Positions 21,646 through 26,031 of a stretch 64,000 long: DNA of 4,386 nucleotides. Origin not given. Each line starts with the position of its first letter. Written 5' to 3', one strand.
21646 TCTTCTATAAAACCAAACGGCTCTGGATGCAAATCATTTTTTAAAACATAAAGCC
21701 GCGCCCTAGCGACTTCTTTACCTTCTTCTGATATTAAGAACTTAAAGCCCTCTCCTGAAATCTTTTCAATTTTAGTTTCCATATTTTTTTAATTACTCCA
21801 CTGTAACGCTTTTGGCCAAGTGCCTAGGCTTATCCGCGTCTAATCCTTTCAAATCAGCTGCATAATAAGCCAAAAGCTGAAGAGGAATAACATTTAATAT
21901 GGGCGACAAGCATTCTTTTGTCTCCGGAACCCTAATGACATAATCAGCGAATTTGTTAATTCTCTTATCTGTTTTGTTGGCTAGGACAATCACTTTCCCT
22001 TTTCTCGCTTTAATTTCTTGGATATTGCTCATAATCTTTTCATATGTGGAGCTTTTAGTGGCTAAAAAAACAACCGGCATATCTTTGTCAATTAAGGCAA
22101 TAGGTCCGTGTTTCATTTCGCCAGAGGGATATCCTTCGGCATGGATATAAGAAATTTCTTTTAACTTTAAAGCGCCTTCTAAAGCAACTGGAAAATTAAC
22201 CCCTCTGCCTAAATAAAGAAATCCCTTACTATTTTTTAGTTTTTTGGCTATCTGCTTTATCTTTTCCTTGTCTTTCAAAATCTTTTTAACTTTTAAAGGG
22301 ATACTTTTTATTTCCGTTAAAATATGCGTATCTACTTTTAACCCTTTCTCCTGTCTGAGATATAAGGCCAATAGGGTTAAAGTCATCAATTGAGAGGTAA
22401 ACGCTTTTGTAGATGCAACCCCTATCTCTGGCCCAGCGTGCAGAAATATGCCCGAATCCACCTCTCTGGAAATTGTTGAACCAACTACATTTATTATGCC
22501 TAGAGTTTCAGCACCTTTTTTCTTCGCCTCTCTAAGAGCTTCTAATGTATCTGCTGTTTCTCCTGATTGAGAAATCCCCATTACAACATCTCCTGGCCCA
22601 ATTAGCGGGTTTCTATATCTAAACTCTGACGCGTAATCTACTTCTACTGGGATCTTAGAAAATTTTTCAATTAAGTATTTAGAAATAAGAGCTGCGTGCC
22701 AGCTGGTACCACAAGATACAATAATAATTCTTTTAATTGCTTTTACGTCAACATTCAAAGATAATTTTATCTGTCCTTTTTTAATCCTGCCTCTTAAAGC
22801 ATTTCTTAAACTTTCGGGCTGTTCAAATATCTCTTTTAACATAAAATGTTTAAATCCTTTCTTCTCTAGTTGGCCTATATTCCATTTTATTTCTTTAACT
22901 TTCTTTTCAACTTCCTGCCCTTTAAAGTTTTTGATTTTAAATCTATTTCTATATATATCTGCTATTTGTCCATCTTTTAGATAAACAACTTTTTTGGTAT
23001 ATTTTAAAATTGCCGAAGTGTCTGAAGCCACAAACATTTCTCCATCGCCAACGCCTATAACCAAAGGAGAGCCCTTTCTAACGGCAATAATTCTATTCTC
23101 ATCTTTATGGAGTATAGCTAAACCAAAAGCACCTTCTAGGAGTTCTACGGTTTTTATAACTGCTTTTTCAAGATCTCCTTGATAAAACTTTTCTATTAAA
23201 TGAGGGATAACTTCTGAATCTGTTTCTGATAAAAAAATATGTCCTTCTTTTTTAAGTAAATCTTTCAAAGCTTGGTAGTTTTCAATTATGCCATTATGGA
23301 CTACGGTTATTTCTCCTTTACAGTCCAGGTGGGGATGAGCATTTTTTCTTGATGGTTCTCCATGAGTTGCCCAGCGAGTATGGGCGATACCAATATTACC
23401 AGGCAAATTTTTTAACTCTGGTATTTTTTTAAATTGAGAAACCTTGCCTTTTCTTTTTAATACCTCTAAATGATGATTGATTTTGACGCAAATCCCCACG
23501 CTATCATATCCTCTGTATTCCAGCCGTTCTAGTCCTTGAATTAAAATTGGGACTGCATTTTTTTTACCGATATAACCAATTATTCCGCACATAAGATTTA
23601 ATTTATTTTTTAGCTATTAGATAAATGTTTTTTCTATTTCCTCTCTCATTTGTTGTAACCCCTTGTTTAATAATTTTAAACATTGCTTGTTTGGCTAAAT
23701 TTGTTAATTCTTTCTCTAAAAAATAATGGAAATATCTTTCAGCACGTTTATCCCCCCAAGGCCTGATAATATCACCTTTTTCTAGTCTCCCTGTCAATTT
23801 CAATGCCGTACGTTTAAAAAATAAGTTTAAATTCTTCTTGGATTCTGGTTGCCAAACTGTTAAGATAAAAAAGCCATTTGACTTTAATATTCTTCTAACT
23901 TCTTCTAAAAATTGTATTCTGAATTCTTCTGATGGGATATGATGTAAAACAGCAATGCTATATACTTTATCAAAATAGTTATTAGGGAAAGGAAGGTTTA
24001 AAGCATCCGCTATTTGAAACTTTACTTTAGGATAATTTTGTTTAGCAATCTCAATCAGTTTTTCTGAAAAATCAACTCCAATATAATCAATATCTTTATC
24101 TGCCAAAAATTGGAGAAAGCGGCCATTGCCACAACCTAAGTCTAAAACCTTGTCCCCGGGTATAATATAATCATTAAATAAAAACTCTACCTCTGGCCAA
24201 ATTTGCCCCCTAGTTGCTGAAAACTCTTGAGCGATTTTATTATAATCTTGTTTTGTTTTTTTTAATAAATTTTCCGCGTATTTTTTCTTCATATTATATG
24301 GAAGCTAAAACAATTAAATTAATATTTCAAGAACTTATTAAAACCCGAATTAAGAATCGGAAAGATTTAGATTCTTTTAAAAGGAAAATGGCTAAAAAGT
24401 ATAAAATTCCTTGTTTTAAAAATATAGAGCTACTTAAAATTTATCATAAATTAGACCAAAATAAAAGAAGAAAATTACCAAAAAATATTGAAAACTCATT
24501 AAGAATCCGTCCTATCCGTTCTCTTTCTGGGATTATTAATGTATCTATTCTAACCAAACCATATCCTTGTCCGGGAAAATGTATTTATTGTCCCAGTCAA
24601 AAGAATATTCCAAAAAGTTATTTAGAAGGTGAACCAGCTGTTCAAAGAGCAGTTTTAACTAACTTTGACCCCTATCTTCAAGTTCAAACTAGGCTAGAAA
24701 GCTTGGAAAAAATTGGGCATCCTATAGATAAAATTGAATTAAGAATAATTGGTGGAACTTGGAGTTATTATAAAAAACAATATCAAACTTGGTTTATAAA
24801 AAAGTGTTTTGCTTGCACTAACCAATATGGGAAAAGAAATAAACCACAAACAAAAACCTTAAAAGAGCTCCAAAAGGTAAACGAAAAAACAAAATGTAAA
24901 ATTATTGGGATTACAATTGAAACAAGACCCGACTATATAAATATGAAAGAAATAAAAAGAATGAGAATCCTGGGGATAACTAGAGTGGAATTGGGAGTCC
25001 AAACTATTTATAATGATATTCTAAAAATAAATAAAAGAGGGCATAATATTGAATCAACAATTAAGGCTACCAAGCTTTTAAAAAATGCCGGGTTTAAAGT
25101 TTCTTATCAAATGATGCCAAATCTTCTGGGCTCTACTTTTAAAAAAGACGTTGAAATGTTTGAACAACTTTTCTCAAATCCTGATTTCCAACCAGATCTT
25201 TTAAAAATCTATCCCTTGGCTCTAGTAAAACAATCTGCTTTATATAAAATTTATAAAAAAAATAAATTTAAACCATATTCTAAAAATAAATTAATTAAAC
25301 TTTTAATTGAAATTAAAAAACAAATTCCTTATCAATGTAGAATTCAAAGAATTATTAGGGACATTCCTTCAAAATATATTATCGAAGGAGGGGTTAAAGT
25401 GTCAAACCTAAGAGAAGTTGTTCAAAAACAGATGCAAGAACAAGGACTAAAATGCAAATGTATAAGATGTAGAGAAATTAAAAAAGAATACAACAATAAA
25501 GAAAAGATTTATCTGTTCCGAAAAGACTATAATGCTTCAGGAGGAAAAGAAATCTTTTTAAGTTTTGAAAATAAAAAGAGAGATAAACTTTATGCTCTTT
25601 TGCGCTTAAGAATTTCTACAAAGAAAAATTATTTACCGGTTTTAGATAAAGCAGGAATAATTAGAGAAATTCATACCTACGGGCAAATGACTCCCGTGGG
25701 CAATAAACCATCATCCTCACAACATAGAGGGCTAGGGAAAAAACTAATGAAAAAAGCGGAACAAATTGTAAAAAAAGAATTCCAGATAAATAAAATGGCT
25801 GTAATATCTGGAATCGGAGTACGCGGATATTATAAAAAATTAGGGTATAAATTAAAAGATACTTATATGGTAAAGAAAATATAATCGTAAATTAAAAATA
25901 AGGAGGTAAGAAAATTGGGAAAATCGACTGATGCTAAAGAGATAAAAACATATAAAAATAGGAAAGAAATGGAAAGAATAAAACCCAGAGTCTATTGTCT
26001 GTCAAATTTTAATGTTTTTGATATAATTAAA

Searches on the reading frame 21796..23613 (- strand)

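Call 52: search_protein_families(library=pfam, proteins=[window:21796-23613:-], max_evalue=0.00001)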
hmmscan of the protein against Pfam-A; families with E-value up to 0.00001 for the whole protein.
window:21796-23613:- (606 aa): 3 families
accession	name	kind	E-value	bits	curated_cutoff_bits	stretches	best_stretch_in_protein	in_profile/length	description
PF01380.27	SIS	-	1.4e-62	209.7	25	2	294-417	6-130/131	SIS domain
PF13522.11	GATase_6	-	8.1e-20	71.6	27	1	72-198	10-130/130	Glutamine amidotransferase domain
PF13537.11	GATase_7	-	4.1e-17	62.8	25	1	88-203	9-122/123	Glutamine amidotransferase domain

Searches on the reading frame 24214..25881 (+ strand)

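Call 52: search_protein_families(library=pfam, proteins=[window:24214-25881:+], max_evalue=0.00001)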
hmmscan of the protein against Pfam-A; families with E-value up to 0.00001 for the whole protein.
window:24214-25881:+ (556 aa): 2 families
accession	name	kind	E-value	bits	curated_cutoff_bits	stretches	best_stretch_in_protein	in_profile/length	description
PF16199.10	Radical_SAM_C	-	1.1e-19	70.7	31.9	1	327-408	1-84/85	Radical_SAM C-terminal domain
PF04055.27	Radical_SAM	-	5.9e-16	59.5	29.5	1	119-316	7-163/166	Radical SAM superfamily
